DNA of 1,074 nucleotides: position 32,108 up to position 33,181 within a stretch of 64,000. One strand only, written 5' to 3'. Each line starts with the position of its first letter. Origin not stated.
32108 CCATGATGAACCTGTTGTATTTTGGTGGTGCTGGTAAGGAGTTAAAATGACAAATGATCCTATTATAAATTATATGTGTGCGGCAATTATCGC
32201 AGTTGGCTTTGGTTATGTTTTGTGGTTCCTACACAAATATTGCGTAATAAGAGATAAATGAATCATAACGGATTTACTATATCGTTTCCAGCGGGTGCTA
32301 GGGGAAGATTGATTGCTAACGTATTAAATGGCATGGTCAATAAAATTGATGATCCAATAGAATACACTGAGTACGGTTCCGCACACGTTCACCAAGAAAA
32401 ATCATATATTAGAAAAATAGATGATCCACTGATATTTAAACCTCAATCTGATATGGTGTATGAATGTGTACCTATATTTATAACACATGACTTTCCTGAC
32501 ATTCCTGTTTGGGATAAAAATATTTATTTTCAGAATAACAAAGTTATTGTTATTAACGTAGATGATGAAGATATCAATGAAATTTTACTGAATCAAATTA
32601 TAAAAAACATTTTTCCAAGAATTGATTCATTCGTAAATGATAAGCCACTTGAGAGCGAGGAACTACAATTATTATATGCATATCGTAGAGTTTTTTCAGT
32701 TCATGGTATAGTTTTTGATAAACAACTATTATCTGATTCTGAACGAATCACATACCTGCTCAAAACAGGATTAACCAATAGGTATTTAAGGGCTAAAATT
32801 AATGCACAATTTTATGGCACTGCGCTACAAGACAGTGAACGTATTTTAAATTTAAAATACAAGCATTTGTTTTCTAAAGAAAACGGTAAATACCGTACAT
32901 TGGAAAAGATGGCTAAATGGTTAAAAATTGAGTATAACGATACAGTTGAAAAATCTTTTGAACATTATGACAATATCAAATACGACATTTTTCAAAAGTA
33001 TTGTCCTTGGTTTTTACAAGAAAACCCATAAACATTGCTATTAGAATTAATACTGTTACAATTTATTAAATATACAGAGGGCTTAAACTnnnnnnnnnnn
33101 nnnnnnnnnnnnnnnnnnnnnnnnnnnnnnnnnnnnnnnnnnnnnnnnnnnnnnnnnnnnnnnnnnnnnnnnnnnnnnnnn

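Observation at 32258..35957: Cluster 1 of a sulfotransferase-fold-like paralog family (A, B, C) with an embedded fatty-acid desaturase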

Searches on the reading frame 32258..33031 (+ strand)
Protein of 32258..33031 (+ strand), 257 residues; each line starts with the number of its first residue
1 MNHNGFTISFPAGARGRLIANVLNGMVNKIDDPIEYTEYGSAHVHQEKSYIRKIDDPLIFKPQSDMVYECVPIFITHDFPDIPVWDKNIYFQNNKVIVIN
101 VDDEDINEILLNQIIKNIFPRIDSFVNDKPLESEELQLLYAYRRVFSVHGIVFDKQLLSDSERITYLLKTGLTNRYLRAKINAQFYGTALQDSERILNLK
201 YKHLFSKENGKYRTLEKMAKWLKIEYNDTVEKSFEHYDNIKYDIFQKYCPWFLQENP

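Call 4: search_protein_families(library=pfam, proteins=[window:32258-33031:+], max_evalue=1)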
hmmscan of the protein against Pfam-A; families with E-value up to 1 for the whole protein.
window:32258-33031:+ (257 aa): 1 family
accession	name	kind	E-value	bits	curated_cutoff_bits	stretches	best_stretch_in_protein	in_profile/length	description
PF05679.22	CHGN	-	0.0063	15.8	23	1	60-151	132-211/512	Chondroitin N-acetylgalactosaminyltransferase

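Call 9: search_protein_families(library=phrogs, proteins=[window:32258-33031:+], max_evalue=0.1)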
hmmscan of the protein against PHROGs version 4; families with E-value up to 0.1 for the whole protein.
window:32258-33031:+ (257 aa): 0 families

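Call 11: find_homologous_proteins(query=A2, max_evalue=0.001)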
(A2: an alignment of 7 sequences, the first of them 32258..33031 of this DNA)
Query A2 (7 sequences) (257 aa, profile of the alignment): 22 proteins with E <= 0.001 among 1975 candidates.
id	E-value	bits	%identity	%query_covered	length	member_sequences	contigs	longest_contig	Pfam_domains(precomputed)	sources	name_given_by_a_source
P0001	2.7e-67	245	100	100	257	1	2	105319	-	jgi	jgi:predicted transcriptional regulator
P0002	6.3e-58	215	87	100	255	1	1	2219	-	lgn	-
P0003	1.0e-43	168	66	100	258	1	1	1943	-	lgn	-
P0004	2.8e-37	147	43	7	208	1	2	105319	-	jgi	jgi:hypothetical protein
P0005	3.9e-27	114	46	9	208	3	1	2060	-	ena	-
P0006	5.3e-26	110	40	99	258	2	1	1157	-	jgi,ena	-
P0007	5.7e-25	107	47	7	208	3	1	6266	-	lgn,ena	-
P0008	1.9e-23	102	53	7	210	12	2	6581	-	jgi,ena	jgi:hypothetical protein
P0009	1.1e-20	93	27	13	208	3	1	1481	-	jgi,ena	-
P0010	2.0e-20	92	44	7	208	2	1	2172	-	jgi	jgi:hypothetical protein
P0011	2.1e-20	92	50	7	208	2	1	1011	-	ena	-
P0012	3.0e-20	91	-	-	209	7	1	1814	-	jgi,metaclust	metaclust:\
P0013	7.4e-20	90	30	13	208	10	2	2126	-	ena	-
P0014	1.7e-19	89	-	-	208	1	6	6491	-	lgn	-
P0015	4.9e-19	87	-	-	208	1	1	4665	-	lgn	-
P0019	2.0e-14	72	39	8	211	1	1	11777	-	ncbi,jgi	-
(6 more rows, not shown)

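Call 12: search_solved_structures(query=A2, max_evalue=10, show_alignments=2)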
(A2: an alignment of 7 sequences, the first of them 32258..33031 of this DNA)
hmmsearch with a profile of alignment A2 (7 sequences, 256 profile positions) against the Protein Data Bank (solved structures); distinct sequences matched with E-value up to 10: 2.
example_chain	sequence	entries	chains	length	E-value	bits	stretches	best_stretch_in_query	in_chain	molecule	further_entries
4gbm_A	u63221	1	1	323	0.0064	19.5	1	198-236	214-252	CurM Sulfotransferase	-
7y9n_A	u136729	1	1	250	0.38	13.7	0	159-245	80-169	Spike protein S2',5HB-H2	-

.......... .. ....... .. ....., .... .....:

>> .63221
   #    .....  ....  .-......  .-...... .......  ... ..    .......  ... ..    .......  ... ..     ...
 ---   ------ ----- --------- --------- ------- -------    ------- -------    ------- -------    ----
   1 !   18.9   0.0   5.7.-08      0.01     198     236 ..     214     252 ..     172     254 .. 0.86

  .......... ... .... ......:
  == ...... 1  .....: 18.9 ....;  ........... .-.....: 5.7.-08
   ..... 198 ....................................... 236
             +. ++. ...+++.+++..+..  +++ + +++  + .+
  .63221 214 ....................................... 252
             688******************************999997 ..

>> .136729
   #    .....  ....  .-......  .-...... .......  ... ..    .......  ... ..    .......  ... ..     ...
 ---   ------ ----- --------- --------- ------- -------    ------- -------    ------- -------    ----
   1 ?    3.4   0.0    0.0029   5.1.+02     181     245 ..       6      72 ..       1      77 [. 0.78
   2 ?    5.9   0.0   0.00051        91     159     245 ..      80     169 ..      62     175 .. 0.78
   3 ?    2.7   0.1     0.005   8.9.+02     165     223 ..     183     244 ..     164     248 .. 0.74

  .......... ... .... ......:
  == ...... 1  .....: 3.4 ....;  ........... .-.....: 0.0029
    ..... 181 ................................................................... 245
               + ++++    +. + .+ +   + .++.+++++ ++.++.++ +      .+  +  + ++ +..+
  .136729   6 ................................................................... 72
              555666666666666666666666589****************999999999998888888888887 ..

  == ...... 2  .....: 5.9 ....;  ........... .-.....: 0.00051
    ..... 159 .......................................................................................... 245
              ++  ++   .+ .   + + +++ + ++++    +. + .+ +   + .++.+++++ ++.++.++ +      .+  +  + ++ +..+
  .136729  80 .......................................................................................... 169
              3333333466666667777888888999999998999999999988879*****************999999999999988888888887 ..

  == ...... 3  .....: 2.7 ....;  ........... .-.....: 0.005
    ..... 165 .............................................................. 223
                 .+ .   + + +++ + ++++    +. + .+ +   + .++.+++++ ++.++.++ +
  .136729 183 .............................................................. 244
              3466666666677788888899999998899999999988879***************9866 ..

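Call 21: search_protein_families(library=ncbifam, proteins=[window:32258-33031:+], max_evalue=0.1)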
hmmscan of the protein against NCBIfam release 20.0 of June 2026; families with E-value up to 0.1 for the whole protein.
window:32258-33031:+ (257 aa): 0 families

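Call 22: find_encoding_contigs(protein=P0001, flank=10000, max_places=4)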
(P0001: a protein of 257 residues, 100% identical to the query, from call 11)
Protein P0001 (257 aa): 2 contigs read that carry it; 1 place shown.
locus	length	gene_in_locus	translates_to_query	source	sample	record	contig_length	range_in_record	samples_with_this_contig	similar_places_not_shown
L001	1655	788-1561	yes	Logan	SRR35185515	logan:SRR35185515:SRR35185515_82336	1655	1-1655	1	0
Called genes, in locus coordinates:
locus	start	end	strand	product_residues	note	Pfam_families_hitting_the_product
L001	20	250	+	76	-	-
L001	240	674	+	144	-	-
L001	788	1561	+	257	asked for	-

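Call 23: predict_structure(alignment_id=A3)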
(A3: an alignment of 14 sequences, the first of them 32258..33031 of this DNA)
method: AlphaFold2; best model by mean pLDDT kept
length: 257 residues; sequences in the alignment: 14
mean_pLDDT: 89.6   pTM: 0.88
mean pLDDT of the five models: 89.6, 89.1, 88.1, 87.8, 81.4
residues with pLDDT >= 90: 190; 70-90: 47; 50-70: 14; < 50: 6
segments of 3 or more residues with pLDDT < 50: 64-66
pLDDT, mean of each block of 10 residues (from residue 1): 80 94 91 87 72 80 56 93 91 94 94 95 96 94 94 95 96 92 86 96 94 97 94 94 94 80
secondary structure, 60 per line:
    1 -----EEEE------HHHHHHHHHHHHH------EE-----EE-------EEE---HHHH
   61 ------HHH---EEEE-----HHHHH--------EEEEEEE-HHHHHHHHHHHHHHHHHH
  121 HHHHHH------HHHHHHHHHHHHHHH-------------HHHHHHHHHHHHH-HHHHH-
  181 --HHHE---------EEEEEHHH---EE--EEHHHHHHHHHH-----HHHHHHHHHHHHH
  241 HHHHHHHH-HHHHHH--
elements in order: E6-9 H16-28 E51-53 H57-60 E73-76 H82-86 E95-101 H103-126 H133-147 H161-173 H175-179 E196-200 H213-222 H228-248 H250-255

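Call 30: search_protein_representatives(alignment_id=A3)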
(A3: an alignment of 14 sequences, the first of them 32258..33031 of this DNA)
Query: 14 sequences, 247 profile positions. Proteins with E-value up to 0.001 (for the whole library): 542; up to 1e-10: 318; up to 1e-30: 60. The best 150 are listed.
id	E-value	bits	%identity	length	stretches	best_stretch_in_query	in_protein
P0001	3.5e-76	272.9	-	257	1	1-246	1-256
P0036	6.8e-74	265.4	-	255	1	1-243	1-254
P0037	3.9e-70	253.1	-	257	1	2-245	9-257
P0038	1.9e-51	191.9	-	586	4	2-116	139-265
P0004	4.9e-48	180.7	-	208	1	1-245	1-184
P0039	4.9e-48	180.7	-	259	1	2-245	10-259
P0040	4.7e-47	177.5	-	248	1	7-244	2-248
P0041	8.3e-46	173.4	-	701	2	1-245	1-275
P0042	1.2e-43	166.4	-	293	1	2-246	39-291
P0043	4.1e-43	164.6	-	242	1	1-245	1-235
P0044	1.9e-42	162.4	-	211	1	1-246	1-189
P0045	3.4e-40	155.0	-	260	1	1-244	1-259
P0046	7.3e-40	153.9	-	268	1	2-244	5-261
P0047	8.4e-40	153.7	-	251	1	1-243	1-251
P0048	1.5e-39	152.9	-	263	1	1-246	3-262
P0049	9.2e-38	147.1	-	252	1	1-245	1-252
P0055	7.1e-36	140.9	-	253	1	1-242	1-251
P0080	5.2e-33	131.5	-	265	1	1-236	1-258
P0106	9.7e-29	117.5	-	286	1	1-240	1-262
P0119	1.9e-26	110.0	-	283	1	1-238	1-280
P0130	1.8e-24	103.5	-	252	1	2-243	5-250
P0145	2.2e-23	100.0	-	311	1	5-243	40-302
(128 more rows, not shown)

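Call 38: search_solved_structures(query=A5, max_evalue=10, show_alignments=4)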
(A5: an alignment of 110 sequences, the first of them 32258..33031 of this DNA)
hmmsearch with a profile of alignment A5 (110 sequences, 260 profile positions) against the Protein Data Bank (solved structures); distinct sequences matched with E-value up to 10: 4.
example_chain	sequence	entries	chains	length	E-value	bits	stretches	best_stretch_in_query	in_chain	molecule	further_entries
4gbm_A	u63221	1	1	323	0.0011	22.2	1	198-236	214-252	CurM Sulfotransferase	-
2ad1_A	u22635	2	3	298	0.13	15.4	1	197-238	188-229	Sulfotransferase 1C2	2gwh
1wj6_A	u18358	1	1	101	0.49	13.5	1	114-168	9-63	KIAA0049 protein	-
4gox_A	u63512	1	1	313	1.6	11.8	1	198-235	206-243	Polyketide synthase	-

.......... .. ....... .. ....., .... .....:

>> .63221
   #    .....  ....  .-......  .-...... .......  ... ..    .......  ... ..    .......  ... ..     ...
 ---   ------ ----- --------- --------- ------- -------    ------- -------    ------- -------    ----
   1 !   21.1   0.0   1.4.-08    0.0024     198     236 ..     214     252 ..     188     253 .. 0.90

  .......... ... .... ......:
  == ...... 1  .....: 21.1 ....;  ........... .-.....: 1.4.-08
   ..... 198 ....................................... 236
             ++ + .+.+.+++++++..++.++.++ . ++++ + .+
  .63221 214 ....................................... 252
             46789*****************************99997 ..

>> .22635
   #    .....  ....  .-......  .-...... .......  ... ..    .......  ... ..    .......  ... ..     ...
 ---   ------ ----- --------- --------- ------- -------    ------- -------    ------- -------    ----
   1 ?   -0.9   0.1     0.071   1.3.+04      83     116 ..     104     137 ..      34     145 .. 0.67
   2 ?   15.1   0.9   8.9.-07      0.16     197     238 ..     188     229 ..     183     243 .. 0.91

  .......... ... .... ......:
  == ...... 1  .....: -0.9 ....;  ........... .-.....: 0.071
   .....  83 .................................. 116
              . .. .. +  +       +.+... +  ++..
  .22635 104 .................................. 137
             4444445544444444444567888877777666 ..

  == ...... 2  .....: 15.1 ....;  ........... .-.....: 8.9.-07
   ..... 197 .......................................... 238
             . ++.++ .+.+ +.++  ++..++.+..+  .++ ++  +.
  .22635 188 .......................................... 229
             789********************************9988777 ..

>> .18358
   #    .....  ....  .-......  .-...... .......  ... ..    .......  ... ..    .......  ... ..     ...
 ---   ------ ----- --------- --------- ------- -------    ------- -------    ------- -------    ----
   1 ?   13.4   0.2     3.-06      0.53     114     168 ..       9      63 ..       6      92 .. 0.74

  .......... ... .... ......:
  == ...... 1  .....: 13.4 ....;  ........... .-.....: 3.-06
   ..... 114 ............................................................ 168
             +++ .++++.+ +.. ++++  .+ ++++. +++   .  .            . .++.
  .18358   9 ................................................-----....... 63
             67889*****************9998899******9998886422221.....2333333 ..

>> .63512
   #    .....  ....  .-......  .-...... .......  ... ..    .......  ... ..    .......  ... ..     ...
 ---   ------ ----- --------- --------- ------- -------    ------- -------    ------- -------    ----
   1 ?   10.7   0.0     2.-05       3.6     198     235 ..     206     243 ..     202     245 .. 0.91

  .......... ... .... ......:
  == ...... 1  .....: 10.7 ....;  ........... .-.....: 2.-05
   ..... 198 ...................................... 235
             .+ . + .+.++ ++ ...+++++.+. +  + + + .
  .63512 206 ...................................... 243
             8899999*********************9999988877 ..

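Call 39: search_protein_families(library=pfam, alignment_id=A5, max_evalue=0.01)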
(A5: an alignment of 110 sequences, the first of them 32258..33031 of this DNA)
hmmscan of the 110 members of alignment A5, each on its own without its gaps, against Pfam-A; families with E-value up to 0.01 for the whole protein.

A. member 1, window:32258-33031:+ (257 aa): 1 family
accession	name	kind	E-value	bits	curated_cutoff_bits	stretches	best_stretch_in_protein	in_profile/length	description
PF05679.22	CHGN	-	0.0063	15.8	23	1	60-151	132-211/512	Chondroitin N-acetylgalactosaminyltransferase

B. families by the number of members that match (of 110 scanned): 7 families
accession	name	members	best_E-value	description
PF00685.33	Sulfotransfer_1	5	0.0005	Sulfotransferase domain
PF13469.12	Sulfotransfer_3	1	0.00012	Sulfotransferase family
PF14647.11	FAM91_N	1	0.0033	FAM91 N-terminus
PF12319.13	TryThrA_C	1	0.0043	Tryptophan-Threonine-rich plasmodium antigen C terminal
PF02267.23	Rib_hydrolayse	1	0.0053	ADP-ribosyl cyclase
PF05679.22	CHGN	1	0.0063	Chondroitin N-acetylgalactosaminyltransferase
PF24520.1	ARM_KNTC1_1st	1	0.0096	KNTC1 first ARM-repeats domain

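Call 41: list_cluster_members(proteins=[P0019, P0001, P0026, P0025, P0008])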
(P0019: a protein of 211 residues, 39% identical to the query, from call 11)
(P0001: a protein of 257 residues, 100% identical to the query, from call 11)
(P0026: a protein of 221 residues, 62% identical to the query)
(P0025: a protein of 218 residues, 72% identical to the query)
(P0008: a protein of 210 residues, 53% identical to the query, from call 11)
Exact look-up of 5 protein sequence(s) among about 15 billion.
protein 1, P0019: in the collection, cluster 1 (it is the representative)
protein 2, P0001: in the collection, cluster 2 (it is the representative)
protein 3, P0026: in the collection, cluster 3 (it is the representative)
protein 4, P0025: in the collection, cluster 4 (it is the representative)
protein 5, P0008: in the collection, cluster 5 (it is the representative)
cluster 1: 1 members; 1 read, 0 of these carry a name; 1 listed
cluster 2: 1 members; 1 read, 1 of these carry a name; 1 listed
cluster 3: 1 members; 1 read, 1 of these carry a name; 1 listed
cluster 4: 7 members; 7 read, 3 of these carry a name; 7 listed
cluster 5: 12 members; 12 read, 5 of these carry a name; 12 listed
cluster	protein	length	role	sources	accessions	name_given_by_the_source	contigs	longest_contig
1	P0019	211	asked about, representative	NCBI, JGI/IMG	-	-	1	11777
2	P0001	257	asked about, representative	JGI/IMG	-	predicted transcriptional regulator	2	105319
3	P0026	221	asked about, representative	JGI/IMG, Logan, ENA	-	hypothetical protein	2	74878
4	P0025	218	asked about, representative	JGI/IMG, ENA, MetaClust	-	\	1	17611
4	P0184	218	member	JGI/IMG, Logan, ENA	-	hypothetical protein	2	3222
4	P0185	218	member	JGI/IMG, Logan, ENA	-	hypothetical protein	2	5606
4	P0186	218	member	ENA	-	-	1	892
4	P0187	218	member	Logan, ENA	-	-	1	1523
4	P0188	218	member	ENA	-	-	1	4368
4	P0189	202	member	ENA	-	-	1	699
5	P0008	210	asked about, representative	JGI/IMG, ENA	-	hypothetical protein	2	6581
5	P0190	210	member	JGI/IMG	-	hypothetical protein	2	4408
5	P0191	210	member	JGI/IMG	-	hypothetical protein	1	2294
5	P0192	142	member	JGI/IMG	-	hypothetical protein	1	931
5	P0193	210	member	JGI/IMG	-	hypothetical protein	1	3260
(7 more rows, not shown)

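Call 46: search_dna_similar(query=window:32258-33031:+, collection=phages, mode=protein, max_rows=30, max_evalue=0.01)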
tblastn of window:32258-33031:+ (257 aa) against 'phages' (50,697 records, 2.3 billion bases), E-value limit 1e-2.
No match.

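Call 53: find_homologous_proteins(query=A5, max_evalue=0.001)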
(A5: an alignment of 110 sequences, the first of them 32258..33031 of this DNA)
Query A5 (110 sequences) (257 aa, profile of the alignment): 7 proteins with E <= 0.001 among 2510 candidates.
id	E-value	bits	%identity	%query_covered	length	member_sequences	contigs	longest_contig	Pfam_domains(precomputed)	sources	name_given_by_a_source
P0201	1.1e-63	234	-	-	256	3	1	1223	-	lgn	-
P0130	3.0e-55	206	22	45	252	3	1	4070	-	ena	-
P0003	3.9e-40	156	66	100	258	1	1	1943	-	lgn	-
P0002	1.5e-39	155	87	100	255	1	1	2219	-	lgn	-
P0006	4.0e-39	153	40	99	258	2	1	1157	-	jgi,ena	-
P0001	8.3e-38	149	100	100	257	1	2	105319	-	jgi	jgi:predicted transcriptional regulator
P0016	1.2e-28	119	34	94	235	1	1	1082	-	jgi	jgi:hypothetical protein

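Call 55: list_cluster_members(proteins=[P0038, P0041, P0045, P0047, P0049, P0055, P0080, P0106, P0119, P0145])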
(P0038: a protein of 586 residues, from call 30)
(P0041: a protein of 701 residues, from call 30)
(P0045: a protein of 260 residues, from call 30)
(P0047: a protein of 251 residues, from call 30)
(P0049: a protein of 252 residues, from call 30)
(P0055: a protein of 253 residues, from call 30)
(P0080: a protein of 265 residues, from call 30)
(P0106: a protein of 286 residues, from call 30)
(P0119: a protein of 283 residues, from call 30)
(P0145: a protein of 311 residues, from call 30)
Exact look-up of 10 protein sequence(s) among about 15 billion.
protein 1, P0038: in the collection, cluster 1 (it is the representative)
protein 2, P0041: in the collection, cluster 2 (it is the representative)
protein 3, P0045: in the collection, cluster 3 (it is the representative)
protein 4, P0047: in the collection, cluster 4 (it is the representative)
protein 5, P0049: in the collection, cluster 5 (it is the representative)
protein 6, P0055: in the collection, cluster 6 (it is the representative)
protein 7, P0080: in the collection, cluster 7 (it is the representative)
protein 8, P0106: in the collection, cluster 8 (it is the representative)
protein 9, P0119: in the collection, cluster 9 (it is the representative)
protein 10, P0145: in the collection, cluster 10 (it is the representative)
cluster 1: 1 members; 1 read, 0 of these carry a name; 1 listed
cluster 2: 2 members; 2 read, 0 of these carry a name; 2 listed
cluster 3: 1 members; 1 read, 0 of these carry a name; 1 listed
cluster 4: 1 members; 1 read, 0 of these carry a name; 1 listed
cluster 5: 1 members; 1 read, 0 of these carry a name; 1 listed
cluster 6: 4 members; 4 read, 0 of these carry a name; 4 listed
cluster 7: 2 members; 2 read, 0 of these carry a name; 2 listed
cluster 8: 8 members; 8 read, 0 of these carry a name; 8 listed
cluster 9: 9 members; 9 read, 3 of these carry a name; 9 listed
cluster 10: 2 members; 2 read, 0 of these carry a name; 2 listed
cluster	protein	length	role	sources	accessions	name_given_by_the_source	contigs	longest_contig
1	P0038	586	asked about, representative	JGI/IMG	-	-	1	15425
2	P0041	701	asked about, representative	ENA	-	-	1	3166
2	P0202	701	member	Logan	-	-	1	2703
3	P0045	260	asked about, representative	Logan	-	-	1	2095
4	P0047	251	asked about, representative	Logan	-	-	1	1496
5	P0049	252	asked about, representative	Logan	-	-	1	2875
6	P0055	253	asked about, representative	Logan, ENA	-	-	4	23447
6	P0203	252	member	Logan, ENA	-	-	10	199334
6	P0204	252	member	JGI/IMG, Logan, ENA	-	-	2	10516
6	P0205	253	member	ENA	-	-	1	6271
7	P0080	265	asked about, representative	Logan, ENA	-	-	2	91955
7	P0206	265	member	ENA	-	-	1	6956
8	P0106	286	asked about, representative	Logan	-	-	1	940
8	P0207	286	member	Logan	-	-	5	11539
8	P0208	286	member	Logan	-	-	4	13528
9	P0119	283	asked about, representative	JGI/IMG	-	-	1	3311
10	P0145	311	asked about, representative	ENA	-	-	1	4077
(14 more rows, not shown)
